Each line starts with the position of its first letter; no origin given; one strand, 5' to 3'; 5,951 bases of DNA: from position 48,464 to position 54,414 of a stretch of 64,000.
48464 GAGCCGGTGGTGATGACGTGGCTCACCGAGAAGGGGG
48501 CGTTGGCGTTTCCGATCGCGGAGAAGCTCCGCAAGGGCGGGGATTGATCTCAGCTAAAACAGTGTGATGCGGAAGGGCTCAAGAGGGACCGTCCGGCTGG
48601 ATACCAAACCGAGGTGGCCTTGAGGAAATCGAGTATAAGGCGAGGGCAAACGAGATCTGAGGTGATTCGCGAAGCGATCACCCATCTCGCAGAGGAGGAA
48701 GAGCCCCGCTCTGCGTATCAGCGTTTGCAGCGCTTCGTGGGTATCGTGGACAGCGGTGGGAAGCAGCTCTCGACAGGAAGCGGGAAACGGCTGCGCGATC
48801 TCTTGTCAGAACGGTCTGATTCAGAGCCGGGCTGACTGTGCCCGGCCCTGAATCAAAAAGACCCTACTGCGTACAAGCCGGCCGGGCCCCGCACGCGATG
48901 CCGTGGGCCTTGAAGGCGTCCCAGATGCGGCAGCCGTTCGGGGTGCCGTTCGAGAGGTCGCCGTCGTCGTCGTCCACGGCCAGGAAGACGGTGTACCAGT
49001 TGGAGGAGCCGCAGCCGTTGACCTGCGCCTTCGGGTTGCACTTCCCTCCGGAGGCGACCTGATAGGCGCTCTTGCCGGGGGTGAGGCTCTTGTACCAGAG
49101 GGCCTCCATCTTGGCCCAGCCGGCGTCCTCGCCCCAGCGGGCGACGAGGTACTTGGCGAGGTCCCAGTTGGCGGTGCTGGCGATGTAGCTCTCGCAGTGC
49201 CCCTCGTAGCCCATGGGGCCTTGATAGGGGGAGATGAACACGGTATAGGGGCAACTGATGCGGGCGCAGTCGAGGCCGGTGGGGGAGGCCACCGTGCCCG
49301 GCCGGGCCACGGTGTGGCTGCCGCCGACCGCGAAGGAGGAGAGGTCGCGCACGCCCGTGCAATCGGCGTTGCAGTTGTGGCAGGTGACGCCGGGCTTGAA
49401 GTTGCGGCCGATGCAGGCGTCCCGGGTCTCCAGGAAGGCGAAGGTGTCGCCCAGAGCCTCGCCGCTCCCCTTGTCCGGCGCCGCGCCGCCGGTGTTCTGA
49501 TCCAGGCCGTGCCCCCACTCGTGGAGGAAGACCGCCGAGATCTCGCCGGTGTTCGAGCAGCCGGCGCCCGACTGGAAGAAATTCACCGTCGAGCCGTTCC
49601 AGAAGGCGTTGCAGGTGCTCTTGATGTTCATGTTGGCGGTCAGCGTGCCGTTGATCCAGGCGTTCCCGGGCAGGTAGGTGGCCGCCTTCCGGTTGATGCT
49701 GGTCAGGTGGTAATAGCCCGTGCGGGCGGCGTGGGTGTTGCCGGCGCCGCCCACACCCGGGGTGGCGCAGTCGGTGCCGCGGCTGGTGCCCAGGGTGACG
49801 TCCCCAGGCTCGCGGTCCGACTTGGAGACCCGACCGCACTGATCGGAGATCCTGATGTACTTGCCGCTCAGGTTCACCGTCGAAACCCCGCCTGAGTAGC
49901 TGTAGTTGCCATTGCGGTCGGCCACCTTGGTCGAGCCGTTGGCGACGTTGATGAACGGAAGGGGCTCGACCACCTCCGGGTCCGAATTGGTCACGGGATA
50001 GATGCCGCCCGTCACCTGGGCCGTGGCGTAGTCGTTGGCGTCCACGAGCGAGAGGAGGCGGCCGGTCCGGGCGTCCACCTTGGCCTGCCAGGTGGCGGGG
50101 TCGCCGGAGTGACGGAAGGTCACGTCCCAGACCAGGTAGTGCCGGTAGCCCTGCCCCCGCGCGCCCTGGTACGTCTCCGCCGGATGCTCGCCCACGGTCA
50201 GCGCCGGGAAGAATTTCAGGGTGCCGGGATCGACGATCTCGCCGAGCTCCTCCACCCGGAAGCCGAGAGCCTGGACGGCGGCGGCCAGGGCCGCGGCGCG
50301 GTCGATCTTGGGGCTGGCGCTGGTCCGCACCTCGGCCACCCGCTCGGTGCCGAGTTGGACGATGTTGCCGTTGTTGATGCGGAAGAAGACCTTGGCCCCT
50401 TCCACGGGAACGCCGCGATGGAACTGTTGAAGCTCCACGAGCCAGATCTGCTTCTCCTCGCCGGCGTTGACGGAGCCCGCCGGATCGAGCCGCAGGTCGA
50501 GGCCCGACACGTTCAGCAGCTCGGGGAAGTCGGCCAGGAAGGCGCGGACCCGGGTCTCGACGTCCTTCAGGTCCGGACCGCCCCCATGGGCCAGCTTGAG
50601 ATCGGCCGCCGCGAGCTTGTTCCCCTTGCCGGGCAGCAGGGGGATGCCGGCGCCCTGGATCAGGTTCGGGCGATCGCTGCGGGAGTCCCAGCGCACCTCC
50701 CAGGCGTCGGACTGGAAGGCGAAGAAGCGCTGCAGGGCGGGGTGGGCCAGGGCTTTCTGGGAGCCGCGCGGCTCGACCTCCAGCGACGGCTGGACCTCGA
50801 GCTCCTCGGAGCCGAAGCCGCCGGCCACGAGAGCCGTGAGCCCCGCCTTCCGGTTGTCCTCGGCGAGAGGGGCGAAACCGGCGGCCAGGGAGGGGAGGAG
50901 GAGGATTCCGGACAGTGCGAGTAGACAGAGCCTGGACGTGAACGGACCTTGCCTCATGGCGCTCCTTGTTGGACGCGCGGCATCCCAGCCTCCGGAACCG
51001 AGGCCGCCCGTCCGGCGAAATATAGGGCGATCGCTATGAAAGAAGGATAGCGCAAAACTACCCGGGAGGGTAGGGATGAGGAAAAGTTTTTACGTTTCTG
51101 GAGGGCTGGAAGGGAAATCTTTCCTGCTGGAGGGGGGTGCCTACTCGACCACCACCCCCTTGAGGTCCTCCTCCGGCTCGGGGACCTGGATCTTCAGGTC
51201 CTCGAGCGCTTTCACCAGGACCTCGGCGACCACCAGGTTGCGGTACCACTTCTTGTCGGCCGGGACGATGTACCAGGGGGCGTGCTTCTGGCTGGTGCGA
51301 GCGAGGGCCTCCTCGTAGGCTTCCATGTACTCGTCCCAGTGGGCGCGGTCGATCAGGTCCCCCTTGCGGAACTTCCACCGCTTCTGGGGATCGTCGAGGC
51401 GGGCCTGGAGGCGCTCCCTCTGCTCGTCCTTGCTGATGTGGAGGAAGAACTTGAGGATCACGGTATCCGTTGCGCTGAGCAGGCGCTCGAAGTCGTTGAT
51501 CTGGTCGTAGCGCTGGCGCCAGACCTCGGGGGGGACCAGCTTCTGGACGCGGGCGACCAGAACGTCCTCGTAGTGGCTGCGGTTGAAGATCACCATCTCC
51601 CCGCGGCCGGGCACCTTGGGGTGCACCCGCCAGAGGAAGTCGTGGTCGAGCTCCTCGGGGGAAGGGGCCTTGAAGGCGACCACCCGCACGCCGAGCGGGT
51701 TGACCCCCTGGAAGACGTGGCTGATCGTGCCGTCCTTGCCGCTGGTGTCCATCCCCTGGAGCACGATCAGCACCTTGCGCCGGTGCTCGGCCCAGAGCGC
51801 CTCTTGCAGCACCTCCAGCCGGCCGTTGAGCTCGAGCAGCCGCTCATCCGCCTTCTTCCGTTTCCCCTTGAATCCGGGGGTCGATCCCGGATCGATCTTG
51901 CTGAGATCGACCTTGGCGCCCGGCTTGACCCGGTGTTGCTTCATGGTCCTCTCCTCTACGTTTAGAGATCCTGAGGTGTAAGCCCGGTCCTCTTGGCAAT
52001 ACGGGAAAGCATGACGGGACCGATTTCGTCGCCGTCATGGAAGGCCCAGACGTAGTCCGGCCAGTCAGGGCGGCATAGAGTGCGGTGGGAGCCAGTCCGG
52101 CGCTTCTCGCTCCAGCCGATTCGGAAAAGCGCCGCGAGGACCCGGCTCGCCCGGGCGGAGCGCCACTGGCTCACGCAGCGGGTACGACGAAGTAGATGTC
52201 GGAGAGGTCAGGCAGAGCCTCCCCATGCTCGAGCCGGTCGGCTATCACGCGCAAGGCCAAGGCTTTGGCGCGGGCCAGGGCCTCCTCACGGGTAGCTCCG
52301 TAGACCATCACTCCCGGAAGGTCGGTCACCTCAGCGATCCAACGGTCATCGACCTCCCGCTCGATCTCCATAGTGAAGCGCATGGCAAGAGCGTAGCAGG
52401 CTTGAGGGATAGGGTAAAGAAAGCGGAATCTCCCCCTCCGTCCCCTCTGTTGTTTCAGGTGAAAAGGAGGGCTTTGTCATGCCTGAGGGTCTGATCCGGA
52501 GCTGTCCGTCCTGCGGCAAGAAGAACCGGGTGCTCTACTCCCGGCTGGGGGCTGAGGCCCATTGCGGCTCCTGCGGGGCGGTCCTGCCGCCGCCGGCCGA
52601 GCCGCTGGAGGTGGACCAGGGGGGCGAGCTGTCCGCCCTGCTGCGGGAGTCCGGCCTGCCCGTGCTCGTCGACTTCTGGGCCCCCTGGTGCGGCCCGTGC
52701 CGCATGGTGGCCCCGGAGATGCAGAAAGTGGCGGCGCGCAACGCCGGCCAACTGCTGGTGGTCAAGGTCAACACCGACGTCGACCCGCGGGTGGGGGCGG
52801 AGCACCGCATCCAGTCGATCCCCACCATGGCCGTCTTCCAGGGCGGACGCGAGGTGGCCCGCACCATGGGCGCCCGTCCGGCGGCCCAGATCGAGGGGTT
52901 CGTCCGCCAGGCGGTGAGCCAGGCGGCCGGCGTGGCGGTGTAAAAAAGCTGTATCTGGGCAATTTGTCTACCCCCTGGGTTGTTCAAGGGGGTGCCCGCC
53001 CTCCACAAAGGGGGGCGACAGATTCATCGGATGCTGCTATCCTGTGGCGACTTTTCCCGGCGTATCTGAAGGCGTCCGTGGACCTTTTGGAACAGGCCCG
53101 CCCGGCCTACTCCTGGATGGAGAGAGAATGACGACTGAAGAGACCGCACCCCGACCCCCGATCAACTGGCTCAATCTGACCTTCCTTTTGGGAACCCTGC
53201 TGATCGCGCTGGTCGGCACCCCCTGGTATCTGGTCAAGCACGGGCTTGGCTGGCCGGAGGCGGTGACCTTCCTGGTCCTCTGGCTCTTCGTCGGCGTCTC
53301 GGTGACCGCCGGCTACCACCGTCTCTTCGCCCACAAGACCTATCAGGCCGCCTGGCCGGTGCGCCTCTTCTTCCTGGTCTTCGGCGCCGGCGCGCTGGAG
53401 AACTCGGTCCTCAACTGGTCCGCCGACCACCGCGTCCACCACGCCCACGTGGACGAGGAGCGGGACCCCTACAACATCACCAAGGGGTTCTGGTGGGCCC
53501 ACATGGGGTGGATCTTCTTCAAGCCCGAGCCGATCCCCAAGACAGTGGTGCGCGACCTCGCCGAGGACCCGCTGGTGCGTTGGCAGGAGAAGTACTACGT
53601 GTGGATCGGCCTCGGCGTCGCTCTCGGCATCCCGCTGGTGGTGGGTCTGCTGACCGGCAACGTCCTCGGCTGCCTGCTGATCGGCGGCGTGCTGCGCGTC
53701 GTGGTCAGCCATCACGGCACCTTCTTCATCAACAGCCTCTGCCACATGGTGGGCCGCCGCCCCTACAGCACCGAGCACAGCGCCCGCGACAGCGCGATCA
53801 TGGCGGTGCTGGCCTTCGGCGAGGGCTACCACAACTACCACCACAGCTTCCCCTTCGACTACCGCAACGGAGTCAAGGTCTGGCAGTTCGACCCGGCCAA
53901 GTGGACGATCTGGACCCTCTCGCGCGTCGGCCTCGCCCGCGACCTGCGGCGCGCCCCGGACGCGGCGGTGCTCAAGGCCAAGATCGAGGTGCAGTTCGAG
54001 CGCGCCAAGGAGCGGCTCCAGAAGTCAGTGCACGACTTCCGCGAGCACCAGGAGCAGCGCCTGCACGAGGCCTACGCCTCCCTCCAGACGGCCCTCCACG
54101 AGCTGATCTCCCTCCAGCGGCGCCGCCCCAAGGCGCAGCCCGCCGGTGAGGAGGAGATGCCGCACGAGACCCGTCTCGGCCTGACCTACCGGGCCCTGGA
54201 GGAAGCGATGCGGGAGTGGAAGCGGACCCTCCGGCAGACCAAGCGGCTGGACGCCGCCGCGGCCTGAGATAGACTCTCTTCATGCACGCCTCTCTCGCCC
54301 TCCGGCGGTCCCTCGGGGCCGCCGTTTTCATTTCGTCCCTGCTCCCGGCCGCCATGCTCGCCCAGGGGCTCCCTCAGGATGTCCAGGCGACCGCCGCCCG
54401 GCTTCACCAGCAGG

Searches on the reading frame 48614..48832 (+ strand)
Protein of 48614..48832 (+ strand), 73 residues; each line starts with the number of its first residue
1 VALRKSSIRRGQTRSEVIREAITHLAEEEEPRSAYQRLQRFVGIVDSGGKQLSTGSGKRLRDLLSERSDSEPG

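Call 3: search_protein_families(library=pfam, proteins=[window:48614-48832:+], max_evalue=1)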
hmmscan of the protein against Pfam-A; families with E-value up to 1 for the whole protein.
window:48614-48832:+ (73 aa): 1 family
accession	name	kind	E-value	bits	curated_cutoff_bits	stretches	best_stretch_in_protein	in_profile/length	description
PF01402.27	RHH_1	-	0.0001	22.6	20.5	1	3-27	14-38/39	Ribbon-helix-helix protein, copG family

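Call 4: search_protein_families(library=ncbifam, proteins=[window:48614-48832:+], max_evalue=1)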
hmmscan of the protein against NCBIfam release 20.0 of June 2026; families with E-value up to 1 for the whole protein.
window:48614-48832:+ (73 aa): 3 families
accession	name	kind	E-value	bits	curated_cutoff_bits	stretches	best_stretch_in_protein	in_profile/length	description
NF053762.1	aCcr1_fam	equivalog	0.0002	21.2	60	1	7-25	19-37/38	aCcr1 family cell cycle regulator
TIGR02606.1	antidote_CC2985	hypoth_equivalog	0.029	14.4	46.2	1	13-38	25-47/70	type II toxin-antitoxin system ParD family antitoxin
TIGR03429.1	arom_pren_DMATS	subfamily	0.11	11.7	163.85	1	5-42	185-222/408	DMATS family aromatic prenyltransferase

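Call 13: search_protein_families(library=padloc, proteins=[window:48614-48832:+], max_evalue=1)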
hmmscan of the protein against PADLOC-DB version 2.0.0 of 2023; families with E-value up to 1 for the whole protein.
window:48614-48832:+ (73 aa): 0 families

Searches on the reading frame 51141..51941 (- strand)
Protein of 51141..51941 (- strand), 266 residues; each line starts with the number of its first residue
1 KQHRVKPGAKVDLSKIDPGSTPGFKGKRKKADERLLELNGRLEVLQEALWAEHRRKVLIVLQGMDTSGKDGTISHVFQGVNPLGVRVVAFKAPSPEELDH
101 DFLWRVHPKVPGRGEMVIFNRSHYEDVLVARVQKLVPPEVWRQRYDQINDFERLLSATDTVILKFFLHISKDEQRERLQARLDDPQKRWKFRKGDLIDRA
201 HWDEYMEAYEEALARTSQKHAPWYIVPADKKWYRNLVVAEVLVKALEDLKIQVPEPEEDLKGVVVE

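Call 14: search_protein_families(library=pfam, proteins=[window:51141-51941:-], max_evalue=0.001)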
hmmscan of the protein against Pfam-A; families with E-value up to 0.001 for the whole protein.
window:51141-51941:- (266 aa): 1 family
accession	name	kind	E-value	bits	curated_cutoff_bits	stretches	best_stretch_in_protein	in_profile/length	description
PF03976.20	PPK2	-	1.7e-73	247.4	22.3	1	28-251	4-226/229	Polyphosphate kinase 2 (PPK2)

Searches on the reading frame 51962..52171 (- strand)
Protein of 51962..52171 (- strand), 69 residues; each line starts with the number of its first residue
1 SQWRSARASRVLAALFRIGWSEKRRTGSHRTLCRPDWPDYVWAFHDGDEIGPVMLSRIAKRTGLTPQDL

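Call 13: search_protein_families(library=padloc, proteins=[window:51962-52171:-], max_evalue=1)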
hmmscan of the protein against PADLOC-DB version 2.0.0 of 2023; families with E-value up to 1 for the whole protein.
window:51962-52171:- (69 aa): 0 families

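Call 14: search_protein_families(library=pfam, proteins=[window:51962-52171:-], max_evalue=0.001)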
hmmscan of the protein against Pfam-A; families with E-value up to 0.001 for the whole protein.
window:51962-52171:- (69 aa): 1 family
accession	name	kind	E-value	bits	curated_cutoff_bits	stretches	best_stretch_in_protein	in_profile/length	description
PF07927.17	HicA_toxin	-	9.7e-12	45.3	27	1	9-64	2-58/58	HicA toxin of bacterial toxin-antitoxin,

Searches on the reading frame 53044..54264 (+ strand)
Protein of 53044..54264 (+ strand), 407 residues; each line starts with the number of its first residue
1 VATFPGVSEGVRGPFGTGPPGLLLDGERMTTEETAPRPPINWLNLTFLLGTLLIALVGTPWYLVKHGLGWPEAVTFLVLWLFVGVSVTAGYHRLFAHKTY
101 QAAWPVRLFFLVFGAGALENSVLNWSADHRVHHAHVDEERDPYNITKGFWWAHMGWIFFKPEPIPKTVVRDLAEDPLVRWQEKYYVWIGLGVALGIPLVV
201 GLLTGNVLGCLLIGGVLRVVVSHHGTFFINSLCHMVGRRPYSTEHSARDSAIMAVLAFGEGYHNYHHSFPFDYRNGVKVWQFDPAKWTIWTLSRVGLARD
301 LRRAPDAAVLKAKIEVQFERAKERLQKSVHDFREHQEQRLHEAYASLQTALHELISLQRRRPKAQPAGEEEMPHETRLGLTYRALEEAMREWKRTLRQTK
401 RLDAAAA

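Call 14: search_protein_families(library=pfam, proteins=[window:53044-54264:+], max_evalue=0.001)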
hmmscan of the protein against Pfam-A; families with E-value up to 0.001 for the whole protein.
window:53044-54264:+ (407 aa): 1 family
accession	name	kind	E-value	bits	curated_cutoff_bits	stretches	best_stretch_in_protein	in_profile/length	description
PF00487.30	FA_desaturase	-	9.7e-16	58.7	29.7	1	77-290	6-239/253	Fatty acid desaturase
